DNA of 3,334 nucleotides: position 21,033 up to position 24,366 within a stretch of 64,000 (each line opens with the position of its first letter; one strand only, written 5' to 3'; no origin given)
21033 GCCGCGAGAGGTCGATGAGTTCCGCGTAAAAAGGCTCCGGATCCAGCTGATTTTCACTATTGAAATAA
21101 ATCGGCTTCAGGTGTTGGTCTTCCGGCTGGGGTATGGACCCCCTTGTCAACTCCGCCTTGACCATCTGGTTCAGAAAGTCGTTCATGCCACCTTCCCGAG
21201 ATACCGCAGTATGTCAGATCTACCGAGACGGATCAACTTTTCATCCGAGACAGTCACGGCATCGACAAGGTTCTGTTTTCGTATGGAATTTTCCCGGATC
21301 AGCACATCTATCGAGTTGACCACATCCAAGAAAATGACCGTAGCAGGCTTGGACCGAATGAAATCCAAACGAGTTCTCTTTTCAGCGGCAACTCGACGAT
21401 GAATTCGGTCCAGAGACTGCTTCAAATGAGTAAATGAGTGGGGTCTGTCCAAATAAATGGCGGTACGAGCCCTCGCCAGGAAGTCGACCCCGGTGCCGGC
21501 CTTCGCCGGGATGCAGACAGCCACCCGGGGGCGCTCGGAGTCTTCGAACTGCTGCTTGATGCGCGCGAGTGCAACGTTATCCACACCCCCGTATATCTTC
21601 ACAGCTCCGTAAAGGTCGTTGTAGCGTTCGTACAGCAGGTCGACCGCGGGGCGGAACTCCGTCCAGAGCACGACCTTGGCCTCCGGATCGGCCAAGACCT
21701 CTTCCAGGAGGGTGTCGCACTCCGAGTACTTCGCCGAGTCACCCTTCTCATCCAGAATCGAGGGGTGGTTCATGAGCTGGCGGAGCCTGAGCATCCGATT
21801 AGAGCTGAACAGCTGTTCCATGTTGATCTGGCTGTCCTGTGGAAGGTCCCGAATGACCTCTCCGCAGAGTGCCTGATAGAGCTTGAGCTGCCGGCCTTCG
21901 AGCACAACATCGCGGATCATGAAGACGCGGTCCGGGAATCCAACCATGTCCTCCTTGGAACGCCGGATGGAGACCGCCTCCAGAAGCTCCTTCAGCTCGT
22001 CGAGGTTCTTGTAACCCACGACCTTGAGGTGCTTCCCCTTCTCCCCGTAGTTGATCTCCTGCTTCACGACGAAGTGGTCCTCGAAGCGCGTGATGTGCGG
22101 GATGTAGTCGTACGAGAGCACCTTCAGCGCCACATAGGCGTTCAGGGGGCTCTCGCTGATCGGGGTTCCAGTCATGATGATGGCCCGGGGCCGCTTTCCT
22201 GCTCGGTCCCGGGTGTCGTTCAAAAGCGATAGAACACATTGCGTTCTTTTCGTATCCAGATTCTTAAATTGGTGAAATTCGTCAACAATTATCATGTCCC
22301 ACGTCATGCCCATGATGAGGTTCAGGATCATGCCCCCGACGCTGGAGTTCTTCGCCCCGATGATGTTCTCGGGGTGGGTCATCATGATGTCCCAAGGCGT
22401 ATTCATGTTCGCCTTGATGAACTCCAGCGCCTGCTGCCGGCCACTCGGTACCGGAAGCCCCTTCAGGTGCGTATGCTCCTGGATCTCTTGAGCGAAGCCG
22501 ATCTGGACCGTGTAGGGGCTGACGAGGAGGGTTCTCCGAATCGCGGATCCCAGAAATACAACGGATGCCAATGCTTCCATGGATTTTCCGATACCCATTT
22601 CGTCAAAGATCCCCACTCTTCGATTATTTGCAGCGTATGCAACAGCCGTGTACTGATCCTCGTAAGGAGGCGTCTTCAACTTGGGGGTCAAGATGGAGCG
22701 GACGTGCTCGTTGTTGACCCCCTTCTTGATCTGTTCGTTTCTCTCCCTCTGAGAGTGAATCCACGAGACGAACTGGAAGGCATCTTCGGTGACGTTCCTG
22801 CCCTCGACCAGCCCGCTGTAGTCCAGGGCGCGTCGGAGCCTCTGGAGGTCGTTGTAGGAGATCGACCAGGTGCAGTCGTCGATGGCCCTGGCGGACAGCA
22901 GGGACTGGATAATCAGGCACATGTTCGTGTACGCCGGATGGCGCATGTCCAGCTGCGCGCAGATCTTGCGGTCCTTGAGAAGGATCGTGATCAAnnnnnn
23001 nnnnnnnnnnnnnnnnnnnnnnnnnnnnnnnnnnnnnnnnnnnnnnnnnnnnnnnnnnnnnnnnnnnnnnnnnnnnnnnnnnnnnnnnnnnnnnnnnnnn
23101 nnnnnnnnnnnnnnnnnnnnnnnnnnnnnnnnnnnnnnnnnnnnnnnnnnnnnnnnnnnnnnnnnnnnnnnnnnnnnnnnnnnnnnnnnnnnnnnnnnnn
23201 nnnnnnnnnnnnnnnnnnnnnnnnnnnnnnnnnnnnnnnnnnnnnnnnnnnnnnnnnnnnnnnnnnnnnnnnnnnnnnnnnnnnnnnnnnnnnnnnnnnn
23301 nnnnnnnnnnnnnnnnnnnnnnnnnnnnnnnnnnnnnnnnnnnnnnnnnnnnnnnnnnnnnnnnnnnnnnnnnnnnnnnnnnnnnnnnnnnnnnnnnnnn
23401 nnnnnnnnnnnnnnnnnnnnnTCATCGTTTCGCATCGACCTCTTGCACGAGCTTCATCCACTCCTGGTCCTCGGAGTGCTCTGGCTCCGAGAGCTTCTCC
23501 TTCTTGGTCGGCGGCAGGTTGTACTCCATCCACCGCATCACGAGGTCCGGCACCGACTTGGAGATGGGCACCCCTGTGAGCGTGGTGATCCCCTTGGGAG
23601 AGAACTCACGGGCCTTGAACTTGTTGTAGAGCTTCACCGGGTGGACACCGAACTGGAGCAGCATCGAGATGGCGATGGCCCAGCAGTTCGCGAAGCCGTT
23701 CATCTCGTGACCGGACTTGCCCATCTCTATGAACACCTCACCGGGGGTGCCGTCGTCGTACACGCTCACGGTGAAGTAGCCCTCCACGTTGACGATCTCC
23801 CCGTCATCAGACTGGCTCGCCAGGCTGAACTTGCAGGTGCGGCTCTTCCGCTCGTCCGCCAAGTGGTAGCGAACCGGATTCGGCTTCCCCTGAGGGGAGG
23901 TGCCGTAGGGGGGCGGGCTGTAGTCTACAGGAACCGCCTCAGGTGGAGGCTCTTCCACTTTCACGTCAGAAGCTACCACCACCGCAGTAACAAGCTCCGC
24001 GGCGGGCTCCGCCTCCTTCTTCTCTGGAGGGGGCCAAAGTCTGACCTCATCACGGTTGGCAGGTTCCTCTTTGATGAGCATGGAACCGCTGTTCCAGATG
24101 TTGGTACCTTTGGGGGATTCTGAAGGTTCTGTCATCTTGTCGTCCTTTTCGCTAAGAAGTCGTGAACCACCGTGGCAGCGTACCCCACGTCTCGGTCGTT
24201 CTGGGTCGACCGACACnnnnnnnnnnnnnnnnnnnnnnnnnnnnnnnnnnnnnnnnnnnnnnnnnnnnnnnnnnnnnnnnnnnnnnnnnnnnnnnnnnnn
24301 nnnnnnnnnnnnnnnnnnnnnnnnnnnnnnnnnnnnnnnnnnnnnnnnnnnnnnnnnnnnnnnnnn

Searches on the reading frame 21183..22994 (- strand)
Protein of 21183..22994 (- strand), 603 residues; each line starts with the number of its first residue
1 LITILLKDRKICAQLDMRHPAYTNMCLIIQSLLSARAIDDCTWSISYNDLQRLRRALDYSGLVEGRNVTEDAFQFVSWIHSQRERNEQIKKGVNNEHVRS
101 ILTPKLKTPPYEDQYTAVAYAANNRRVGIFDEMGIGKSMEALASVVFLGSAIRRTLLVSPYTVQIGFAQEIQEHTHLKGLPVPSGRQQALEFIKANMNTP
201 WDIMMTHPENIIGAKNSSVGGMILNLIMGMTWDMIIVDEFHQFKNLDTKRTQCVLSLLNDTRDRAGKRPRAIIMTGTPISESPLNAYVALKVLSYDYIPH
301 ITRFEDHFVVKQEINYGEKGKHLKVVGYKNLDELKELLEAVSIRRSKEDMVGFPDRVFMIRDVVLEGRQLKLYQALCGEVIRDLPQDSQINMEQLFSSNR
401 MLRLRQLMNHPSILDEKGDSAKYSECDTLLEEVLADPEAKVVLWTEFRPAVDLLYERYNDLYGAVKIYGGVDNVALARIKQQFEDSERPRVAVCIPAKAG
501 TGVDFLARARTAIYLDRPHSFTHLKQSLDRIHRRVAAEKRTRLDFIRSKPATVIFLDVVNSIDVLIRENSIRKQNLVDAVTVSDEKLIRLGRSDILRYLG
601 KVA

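Call 3: search_protein_families(library=pfam, proteins=[window:21183-22994:-], max_evalue=0.01)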
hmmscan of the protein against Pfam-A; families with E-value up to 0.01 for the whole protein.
window:21183-22994:- (603 aa): 2 families
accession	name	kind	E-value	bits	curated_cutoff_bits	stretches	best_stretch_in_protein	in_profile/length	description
PF00176.29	SNF2-rel_dom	-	8.6e-23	81.3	24.9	1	126-412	18-289/290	SNF2-related domain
PF00271.37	Helicase_C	-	0.00028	21.6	23.5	1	428-533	5-108/110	Helicase conserved C-terminal domain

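Call 4: search_protein_families(library=phrogs, proteins=[window:21183-22994:-], max_evalue=0.01)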
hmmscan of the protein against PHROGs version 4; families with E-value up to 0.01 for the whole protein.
window:21183-22994:- (603 aa): 4 families
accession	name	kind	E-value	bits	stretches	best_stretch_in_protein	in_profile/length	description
phrog_62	-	DNA, RNA and nucleotide metabolism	1.4e-79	269.1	1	62-593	674-1145/1881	DNA helicase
phrog_16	-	DNA, RNA and nucleotide metabolism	2.6e-11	43.5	1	59-558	243-598/986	DNA helicase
phrog_11801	-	other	1.8e-06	26.4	1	230-376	1044-1220/2269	DNA methyltransferase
phrog_1685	-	unknown function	0.008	14.3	0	271-376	1099-1217/2278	-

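Call 5: search_protein_families(library=ncbifam, proteins=[window:21183-22994:-], max_evalue=1)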
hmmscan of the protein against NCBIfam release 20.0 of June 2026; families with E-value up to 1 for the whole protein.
window:21183-22994:- (603 aa): 8 families
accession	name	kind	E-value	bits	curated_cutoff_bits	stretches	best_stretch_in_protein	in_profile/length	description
NF058637.1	helic_SCO1167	equivalog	6.5e-09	34.4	1200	1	228-533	581-873/932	SCO1167/SCO6262 family helicase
NF053675.1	pilus_reg_Snf2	equivalog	7.1e-08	31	1100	1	340-533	776-971/1029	pilus expression-regulating Snf2 family helicase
NF038318.1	DISARM_DrmD_b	equivalog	2.3e-06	26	950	1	129-374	52-272/868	DISARM system SNF2-like helicase DrmD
NF041062.1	DpdE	equivalog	8.9e-05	20.6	500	1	232-292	251-311/1048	protein DpdE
NF038317.1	DISARM_DrmD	equivalog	0.00033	19.1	610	1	416-540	480-614/1021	DISARM system SNF2-like helicase DrmD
NF042964.1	phospholipD_antiphage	equivalog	0.0019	16.6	1100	1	125-295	250-427/895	phospholipase D-like domain-containing anti-phage protein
TIGR03158.1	cas3_cyano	exception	0.0087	15.2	69.1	1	231-319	145-230/357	type I-D CRISPR-associated helicase Cas3'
NF003426.0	PRK04914.1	equivalog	0.018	13.3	576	1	124-246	170-288/959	RNA polymerase-associated protein RapA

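Call 73: search_dna_similar(query=window:21183-22994:-, collection=phages, mode=protein, max_evalue=1e-10, max_rows=15)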
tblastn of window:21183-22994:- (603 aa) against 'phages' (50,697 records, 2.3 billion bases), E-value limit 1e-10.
Records with a match: 332; places in all: 333; records where one place covers at least 80% of the query: 43.
Best place of each record, by identity: <60% 332.
By first word of the organism name: Gordonia 64; Vibrio 38; Pseudomonas 32; Escherichia 27; Xanthomonas 23; Achromobacter 19; Bacillus 15; Acinetobacter 10; Bordetella 9; Streptococcus 8; and 41 more.
By host as written in the record: Gordonia terrae 3612 48; - 33; Escherichia coli 13; Pseudomonas aeruginosa 10; Vibrio cholerae 2095 9; Bordetella bronchiseptica ATCC 10580 9; Achromobacter sp. 8; Gordonia sp. 7; and 112 more.
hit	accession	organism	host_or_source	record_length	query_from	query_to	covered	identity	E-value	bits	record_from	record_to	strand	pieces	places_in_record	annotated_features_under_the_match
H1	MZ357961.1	Bacillus phage Flasso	Bacillus cereus MCR1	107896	106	580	79%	27.4%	7e-31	135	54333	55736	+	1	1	helicase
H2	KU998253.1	Gordonia phage Orchid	Gordonia terrae 3612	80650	96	590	82%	26.3%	3e-28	127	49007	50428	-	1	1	57: DNA helicase | 58: hypothetical protein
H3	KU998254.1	Gordonia phage Kampe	Gordonia terrae 3612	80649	96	590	82%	26.3%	3e-28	127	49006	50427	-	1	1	58: DNA helicase | 59: hypothetical protein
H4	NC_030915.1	Gordonia phage Orchid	Gordonia terrae 3612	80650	96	590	82%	26.3%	3e-28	127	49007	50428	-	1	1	57: DNA helicase | 58: hypothetical protein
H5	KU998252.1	Gordonia phage PatrickStar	Gordonia terrae 3612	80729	96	590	82%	26.3%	3e-28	127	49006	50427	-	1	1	58: DNA helicase | 59: hypothetical protein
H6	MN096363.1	Gordonia phage Gibbles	Gordonia terrae CAG3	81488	96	590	82%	26.3%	3e-28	127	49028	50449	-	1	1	56: DNA helicase | 57: hypothetical protein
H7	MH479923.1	Gordonia phage RobinSparkles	Gordonia terrae 3612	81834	96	590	82%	26.3%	3e-28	127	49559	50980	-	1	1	61: DNA helicase | 62: hypothetical protein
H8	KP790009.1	Gordonia phage Gmala1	Gordonia sp.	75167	56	587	88%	24.3%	4e-19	98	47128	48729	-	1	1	helicase | hypothetical protein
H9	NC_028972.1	Gordonia phage Gmala1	Gordonia sp.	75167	56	587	88%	24.3%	4e-19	98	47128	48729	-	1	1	DNA helicase | hypothetical protein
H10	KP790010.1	Gordonia phage GordDuk1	Gordonia sp.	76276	56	587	88%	24.3%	4e-19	98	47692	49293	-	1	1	helicase | hypothetical protein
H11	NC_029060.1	Gordonia phage GordDuk1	Gordonia sp.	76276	56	587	88%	24.3%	4e-19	98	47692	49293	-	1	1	DNA helicase | hypothetical protein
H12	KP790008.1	Gordonia phage GordTnk2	Gordonia sp.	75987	56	587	88%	24.3%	4e-19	98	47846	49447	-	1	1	helicase | hypothetical protein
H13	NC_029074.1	Gordonia phage GordTnk2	Gordonia sp.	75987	56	587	88%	24.3%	4e-19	98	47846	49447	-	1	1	DNA helicase | hypothetical protein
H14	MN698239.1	Pelagibacter phage HTVC023P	Candidatus Pelagibacter sp. HTCC1062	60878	107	546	73%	27.5%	7e-26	119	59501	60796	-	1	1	superfamily II DNA/RNA helicase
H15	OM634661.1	Bacillus phage vB_BauM_KLEB27-3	Bacillus australimaris sKR4M-27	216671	106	586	80%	25.0%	6e-22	107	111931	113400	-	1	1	helicase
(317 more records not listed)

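Call 101: search_solved_structures(query=window:21183-22994:-, max_evalue=0.00001)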
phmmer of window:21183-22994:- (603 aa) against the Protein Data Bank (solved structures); distinct sequences matched with E-value up to 0.00001: 3.
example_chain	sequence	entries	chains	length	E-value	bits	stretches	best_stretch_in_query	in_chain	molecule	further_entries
6vzg_K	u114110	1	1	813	1.4e-07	33.7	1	123-417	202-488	Nuclear protein STH1/NPS1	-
6vz4_K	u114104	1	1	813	1.4e-07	33.7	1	123-417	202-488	Nuclear protein STH1/NPS1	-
5hzr_A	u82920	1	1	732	3.9e-06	29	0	123-533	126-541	SNF2-family ATP dependent chromatin remodeling factor like protein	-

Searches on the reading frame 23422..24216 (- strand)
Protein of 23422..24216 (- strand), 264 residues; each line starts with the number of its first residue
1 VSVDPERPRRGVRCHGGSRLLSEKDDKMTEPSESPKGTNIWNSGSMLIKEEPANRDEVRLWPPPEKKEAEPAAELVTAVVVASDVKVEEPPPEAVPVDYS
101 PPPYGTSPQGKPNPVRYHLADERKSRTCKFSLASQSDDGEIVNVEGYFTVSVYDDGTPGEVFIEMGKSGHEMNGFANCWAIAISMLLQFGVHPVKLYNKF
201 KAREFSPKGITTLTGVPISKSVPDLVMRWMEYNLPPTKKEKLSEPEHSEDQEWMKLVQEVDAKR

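Call 3: search_protein_families(library=pfam, proteins=[window:23422-24216:-], max_evalue=0.01)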
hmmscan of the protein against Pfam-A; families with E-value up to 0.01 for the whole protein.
window:23422-24216:- (264 aa): 1 family
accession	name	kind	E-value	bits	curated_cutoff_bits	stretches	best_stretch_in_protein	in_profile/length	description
PF12637.14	TSCPD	-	2.1e-08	34.8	22.8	1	145-231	13-85/88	TSCPD domain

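Call 4: search_protein_families(library=phrogs, proteins=[window:23422-24216:-], max_evalue=0.01)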
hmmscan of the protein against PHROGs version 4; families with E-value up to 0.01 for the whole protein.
window:23422-24216:- (264 aa): 0 families

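Call 5: search_protein_families(library=ncbifam, proteins=[window:23422-24216:-], max_evalue=1)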
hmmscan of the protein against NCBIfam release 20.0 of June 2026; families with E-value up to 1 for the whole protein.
window:23422-24216:- (264 aa): 3 families
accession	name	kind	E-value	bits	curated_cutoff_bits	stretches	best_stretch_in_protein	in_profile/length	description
NF005122.0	PRK06556.1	equivalog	1.3e-27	96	859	1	90-252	738-871/960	vitamin B12-dependent ribonucleotide reductase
NF005736.0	PRK07562.1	equivalog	3.2e-11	41.6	1737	1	147-230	991-1075/1222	vitamin B12-dependent ribonucleotide reductase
NF006417.0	PRK08665.1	equivalog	0.00018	19.9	961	1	146-252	615-719/759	vitamin B12-dependent ribonucleotide reductase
